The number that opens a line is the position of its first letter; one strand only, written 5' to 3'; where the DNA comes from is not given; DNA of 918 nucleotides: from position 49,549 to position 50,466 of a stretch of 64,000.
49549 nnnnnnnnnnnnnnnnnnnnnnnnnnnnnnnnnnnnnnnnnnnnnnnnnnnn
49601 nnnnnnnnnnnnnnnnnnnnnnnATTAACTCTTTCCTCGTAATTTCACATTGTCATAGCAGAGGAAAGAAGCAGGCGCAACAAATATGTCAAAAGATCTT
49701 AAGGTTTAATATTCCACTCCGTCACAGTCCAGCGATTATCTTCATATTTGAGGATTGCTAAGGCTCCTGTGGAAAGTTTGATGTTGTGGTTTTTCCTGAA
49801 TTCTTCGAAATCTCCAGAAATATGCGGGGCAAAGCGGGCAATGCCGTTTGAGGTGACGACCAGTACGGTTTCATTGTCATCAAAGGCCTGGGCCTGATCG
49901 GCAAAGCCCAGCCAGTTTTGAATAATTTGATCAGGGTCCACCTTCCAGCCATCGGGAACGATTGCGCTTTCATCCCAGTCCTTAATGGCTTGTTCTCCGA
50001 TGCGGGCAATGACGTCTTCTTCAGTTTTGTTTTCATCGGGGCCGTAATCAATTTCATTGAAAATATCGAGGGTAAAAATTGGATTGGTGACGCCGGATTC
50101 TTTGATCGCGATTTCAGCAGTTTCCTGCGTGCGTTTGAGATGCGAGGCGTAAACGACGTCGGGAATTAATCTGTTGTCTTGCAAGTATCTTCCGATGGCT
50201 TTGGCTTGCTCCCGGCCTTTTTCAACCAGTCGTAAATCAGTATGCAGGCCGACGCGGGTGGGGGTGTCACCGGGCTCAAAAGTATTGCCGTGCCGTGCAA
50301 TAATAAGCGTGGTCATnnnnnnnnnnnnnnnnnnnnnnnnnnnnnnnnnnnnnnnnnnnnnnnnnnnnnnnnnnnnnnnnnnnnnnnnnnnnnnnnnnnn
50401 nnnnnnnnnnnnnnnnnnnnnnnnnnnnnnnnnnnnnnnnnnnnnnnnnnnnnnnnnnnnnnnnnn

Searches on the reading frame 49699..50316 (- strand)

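Call 87: search_protein_families(library=pfam, proteins=[window:49699-50316:-], max_evalue=0.000001)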
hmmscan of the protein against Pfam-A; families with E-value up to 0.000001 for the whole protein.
window:49699-50316:- (205 aa): 1 family
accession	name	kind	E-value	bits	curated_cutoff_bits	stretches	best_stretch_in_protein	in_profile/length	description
PF00300.27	His_Phos_1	-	5.4e-30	104.9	21.7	1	4-203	1-193/194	Histidine phosphatase superfamily (branch 1)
